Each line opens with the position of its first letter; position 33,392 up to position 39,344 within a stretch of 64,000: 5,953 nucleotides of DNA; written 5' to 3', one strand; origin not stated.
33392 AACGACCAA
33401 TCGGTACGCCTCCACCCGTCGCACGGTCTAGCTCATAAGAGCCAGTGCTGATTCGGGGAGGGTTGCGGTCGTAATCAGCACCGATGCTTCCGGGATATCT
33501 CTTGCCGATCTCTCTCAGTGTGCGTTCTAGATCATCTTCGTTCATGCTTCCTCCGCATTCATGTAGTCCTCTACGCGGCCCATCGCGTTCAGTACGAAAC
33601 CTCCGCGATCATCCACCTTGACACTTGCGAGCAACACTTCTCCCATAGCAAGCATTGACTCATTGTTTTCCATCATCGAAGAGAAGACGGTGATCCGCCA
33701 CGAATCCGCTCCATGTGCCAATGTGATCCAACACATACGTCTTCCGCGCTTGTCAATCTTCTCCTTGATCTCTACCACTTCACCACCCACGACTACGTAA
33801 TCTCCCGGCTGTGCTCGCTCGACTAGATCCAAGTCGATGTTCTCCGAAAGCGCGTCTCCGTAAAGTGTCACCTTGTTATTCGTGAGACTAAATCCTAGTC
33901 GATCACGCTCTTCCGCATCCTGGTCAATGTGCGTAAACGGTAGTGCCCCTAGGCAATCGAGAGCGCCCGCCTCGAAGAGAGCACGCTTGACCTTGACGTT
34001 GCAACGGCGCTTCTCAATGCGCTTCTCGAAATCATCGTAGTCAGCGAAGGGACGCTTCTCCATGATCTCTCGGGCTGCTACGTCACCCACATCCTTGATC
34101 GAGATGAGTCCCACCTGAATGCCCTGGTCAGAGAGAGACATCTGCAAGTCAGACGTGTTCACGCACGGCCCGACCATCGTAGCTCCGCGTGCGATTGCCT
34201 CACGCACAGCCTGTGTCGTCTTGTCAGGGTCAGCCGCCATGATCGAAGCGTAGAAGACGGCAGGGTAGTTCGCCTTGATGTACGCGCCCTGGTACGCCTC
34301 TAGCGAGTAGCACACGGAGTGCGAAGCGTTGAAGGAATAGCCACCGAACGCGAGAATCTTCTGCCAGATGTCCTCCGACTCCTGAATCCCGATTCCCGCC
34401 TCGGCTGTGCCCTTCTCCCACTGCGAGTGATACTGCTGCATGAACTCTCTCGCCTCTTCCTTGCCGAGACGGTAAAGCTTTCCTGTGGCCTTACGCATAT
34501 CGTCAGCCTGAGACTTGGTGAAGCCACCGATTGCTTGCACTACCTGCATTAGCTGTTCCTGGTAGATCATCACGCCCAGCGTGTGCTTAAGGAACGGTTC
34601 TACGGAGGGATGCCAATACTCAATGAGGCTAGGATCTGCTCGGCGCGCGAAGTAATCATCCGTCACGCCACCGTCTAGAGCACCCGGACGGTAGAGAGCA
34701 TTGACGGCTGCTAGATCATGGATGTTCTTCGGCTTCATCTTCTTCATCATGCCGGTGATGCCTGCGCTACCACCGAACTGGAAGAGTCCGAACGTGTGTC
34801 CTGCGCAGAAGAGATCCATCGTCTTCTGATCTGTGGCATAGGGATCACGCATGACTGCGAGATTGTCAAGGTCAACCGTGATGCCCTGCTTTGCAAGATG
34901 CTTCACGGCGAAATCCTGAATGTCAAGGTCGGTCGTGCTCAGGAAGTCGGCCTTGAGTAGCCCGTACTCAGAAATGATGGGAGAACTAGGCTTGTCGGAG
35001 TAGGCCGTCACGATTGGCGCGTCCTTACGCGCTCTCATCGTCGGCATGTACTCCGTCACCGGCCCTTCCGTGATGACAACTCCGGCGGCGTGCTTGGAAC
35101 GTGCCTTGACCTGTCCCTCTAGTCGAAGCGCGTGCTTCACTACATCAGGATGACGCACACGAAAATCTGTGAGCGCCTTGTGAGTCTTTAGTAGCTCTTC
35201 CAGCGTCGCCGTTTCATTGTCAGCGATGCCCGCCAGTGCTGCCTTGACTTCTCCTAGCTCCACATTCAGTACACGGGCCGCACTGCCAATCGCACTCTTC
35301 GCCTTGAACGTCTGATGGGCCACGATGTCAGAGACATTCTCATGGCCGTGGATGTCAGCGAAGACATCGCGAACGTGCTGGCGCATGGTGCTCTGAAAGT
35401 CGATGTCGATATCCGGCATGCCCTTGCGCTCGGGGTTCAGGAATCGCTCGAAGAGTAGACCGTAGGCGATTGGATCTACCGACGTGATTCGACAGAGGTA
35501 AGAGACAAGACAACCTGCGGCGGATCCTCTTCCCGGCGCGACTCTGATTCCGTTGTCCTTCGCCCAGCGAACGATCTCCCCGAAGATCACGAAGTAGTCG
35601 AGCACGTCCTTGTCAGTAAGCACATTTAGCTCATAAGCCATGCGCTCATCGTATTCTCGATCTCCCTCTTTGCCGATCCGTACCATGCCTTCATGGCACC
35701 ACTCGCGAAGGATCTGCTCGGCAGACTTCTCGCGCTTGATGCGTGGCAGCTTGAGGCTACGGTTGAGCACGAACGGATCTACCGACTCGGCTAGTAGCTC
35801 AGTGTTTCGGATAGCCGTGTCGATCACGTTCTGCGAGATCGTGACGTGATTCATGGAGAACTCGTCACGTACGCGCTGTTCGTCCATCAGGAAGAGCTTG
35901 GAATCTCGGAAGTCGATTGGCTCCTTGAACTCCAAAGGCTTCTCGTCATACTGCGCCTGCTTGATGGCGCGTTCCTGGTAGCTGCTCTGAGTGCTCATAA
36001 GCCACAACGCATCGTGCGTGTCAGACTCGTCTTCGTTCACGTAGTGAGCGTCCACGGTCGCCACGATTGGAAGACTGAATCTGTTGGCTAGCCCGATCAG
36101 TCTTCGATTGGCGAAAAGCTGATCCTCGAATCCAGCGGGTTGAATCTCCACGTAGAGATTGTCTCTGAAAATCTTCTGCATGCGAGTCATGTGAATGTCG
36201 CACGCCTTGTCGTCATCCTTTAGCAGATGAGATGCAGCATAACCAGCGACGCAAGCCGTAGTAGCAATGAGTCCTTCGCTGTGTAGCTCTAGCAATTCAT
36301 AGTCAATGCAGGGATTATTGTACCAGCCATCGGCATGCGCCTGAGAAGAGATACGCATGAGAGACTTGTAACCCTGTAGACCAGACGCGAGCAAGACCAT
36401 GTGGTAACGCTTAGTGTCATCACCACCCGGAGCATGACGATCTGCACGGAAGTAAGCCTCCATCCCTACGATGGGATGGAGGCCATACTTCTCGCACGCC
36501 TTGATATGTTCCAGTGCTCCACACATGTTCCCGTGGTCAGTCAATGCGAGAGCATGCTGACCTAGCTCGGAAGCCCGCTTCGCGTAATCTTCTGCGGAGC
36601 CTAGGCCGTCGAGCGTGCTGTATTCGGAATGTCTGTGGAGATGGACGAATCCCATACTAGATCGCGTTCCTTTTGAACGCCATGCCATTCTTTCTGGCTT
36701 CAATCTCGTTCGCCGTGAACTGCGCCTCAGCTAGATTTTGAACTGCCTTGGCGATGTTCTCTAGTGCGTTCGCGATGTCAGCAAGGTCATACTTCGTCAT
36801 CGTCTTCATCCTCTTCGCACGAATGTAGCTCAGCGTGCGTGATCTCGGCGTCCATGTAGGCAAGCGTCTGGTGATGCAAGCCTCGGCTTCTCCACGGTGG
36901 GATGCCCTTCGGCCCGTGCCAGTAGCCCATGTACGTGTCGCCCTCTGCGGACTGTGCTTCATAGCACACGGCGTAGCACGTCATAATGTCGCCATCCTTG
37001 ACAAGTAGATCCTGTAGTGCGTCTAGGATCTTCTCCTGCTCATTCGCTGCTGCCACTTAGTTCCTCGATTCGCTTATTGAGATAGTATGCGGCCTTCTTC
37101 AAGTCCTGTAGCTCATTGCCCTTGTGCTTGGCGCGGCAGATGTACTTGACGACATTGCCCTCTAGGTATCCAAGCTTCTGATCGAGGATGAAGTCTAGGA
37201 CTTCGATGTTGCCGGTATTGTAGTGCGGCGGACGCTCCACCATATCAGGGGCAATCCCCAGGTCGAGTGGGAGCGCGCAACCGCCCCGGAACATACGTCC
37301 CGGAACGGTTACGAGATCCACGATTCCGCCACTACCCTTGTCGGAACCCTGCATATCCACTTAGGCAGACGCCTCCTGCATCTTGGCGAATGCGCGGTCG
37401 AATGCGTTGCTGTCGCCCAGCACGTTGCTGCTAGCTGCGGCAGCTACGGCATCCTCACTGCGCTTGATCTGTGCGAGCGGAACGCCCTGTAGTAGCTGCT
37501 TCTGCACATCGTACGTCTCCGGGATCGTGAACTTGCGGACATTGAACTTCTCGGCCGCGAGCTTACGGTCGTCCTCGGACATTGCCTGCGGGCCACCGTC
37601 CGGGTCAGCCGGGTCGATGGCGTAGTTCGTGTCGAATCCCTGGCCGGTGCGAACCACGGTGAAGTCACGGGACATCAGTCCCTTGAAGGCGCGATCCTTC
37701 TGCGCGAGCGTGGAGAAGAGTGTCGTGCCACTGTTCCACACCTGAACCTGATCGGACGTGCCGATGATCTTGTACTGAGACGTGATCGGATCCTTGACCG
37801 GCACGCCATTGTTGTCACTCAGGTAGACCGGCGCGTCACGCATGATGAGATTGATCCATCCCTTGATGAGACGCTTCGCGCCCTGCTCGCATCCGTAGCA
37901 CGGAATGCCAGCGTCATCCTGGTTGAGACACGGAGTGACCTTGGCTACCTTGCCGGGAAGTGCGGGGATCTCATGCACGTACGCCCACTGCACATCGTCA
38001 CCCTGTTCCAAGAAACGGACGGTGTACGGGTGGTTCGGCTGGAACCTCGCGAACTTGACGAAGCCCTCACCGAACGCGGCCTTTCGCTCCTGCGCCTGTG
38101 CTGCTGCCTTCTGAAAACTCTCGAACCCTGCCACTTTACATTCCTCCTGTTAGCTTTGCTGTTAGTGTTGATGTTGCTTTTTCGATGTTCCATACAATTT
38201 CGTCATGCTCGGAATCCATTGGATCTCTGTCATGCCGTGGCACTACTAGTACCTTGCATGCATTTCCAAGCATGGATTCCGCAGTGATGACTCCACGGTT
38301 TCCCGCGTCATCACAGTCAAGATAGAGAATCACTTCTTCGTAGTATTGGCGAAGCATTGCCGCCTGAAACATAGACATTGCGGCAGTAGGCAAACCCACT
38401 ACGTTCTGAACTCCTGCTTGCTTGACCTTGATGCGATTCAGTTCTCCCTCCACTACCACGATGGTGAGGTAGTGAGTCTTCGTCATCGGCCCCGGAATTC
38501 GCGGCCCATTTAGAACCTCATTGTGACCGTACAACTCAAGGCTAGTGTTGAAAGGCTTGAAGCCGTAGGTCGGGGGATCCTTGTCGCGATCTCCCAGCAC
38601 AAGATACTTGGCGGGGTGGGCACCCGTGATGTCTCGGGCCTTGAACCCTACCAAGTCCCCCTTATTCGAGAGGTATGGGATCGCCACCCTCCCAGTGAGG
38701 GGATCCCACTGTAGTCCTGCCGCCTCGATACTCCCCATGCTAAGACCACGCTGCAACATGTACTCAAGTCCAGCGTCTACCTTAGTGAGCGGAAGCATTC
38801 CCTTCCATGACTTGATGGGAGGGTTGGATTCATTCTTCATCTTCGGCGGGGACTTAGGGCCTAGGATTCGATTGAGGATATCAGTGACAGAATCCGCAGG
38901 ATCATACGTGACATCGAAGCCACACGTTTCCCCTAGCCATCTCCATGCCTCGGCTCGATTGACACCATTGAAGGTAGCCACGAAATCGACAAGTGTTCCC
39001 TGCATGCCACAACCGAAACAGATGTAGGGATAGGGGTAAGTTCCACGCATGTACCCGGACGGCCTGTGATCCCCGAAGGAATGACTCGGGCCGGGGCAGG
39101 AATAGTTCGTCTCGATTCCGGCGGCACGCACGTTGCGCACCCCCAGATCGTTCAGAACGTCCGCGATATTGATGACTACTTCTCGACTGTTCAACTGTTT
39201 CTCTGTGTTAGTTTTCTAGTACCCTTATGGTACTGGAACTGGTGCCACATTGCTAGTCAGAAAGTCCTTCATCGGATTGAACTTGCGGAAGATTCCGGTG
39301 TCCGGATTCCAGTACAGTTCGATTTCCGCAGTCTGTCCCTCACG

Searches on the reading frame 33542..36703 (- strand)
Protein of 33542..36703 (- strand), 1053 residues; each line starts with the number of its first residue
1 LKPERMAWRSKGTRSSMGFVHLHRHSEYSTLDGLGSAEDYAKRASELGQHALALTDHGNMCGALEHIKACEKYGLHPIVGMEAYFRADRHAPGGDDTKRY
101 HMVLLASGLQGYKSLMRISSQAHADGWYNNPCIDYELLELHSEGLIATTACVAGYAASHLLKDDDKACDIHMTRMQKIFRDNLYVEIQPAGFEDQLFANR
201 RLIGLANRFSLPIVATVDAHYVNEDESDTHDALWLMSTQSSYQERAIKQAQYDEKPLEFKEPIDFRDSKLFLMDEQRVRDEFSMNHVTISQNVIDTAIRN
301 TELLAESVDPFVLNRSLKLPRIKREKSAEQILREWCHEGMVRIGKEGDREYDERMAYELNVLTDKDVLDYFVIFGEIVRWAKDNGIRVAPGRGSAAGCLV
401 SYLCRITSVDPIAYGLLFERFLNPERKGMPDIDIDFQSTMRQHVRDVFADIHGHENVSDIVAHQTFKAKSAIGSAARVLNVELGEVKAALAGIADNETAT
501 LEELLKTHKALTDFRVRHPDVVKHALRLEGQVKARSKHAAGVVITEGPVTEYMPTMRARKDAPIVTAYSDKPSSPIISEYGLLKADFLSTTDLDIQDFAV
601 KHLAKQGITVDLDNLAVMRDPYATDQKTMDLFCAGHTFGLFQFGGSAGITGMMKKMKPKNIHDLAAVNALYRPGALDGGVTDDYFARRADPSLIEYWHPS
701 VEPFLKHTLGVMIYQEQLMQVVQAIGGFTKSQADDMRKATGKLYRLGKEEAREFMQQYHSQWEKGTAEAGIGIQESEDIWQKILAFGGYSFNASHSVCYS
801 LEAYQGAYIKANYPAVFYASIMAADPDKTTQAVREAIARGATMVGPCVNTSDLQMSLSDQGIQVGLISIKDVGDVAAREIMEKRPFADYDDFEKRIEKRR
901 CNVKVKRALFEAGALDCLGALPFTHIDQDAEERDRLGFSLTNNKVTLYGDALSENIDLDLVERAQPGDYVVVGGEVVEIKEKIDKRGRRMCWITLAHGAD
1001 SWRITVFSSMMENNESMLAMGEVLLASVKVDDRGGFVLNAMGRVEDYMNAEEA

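Call 96: search_protein_families(library=phrogs, proteins=[window:33542-36703:-], max_evalue=0.00001)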
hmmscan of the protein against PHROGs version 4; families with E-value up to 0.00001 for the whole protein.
window:33542-36703:- (1053 aa): 8 families
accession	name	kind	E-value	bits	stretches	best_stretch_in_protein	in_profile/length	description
phrog_405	-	DNA, RNA and nucleotide metabolism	4e-266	887.1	1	12-1015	37-1048/1190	DNA polymerase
phrog_11165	-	DNA, RNA and nucleotide metabolism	4.2e-119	399.7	1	324-943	7-632/782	DNA polymerase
phrog_12219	-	DNA, RNA and nucleotide metabolism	4.2e-80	271.1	1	429-920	1-524/823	DNA polymerase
phrog_7513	-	unknown function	1.8e-78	265.4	1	15-430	7-452/461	-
phrog_21652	-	DNA, RNA and nucleotide metabolism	1.7e-61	209.3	1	394-742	36-411/476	DNA polymerase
phrog_13169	-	DNA, RNA and nucleotide metabolism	2.1e-36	126.7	1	25-425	9-412/463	DNA polymerase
phrog_4335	-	unknown function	4.5e-14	53.5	1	770-884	12-129/421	-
phrog_20695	-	DNA, RNA and nucleotide metabolism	3.1e-07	30.6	1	823-919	33-131/440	DNA binding protein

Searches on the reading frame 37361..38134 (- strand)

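Call 96: search_protein_families(library=phrogs, proteins=[window:37361-38134:-], max_evalue=0.00001)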
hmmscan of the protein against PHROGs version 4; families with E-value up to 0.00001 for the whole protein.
window:37361-38134:- (257 aa): 3 families
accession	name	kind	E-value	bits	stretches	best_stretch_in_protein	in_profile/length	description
phrog_1192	-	DNA, RNA and nucleotide metabolism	1.1e-08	35.9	1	13-235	14-248/326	single strand DNA binding protein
phrog_14578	-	DNA, RNA and nucleotide metabolism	5.1e-08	34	1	38-179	31-146/206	single strand DNA binding protein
phrog_1607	-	DNA, RNA and nucleotide metabolism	1.1e-06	29.5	1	139-181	136-178/285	single strand DNA binding protein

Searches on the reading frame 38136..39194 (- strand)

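Call 96: search_protein_families(library=phrogs, proteins=[window:38136-39194:-], max_evalue=0.00001)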
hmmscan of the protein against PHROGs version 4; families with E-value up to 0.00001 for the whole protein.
window:38136-39194:- (352 aa): 4 families
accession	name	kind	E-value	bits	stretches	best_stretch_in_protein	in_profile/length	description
phrog_47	-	DNA, RNA and nucleotide metabolism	2.2e-41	143.4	1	9-347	30-343/947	DNA primase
phrog_6444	-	DNA, RNA and nucleotide metabolism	1.7e-16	61.2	1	149-302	185-319/577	DNA primase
phrog_239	-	DNA, RNA and nucleotide metabolism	1.1e-10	42.1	1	136-326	108-293/801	DNA primase/helicase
phrog_11992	-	unknown function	2.7e-07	32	1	42-96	37-88/177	-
